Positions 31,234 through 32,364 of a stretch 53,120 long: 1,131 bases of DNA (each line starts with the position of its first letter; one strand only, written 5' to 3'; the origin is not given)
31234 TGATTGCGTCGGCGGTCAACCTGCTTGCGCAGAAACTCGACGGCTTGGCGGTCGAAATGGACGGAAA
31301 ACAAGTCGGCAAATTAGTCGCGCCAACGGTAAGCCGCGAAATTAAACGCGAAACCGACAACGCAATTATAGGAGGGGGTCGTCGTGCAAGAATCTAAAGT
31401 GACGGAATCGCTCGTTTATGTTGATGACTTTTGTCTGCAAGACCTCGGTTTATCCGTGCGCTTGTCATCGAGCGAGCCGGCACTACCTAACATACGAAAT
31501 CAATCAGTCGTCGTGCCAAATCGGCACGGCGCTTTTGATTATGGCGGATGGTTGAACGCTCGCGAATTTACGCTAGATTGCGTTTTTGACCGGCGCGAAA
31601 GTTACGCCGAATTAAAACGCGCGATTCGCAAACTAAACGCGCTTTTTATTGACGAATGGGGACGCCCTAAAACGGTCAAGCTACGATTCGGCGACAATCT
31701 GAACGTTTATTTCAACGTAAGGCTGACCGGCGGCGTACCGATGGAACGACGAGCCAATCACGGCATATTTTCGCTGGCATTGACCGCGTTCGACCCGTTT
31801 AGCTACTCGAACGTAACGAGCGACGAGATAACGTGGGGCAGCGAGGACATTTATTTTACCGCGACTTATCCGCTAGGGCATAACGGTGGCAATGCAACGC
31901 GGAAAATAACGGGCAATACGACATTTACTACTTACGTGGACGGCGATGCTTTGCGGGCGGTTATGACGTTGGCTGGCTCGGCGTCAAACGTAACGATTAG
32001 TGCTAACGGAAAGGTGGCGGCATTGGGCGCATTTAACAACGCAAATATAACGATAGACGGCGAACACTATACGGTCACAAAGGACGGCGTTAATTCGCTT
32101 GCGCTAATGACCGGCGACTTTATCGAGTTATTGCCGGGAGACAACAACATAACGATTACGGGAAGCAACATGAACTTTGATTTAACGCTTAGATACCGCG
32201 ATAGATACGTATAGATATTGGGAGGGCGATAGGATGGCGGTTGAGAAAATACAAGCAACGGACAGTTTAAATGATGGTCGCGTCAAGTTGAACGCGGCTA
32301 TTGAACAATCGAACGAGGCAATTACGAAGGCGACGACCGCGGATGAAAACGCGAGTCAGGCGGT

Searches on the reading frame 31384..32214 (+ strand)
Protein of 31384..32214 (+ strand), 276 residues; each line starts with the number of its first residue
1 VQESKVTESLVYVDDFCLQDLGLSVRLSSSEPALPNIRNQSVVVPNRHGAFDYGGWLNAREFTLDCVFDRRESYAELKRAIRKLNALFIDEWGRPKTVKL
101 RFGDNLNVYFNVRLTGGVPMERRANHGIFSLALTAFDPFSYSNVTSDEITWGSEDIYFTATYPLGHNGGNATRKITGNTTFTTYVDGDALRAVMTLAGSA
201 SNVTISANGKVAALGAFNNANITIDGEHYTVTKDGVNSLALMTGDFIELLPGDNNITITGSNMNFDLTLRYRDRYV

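Call 5: search_protein_families(library=pfam, proteins=[window:31384-32214:+], max_evalue=0.01)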
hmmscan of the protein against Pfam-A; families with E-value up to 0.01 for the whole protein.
window:31384-32214:+ (276 aa): 2 families
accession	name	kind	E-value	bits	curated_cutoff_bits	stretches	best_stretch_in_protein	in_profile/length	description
PF05709.17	Sipho_tail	-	2.7e-08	34.5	24.2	1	19-133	4-116/118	Phage tail protein RIFT-related domain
PF22768.1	SPP1_Dit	-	1.3e-07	32.2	25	1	194-275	12-97/97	Siphovirus-type tail component, C-terminal domain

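Call 6: search_protein_families(library=phrogs, proteins=[window:31384-32214:+], max_evalue=0.001)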
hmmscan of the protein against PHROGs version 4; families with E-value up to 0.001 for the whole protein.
window:31384-32214:+ (276 aa): 5 families
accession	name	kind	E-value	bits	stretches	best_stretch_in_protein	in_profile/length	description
phrog_33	-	tail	5.6e-36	125.8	1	14-275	42-277/651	distal tail protein Dit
phrog_202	-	tail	3.4e-18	66.8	2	29-165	41-160/523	distal tail protein Dit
phrog_5163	-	tail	1.1e-12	48.5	1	184-276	220-309/309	minor tail protein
phrog_5577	-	tail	1.2e-09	39.1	1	34-275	45-294/295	minor tail protein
phrog_31951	-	unknown function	1.2e-07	32.9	1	220-275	114-171/173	-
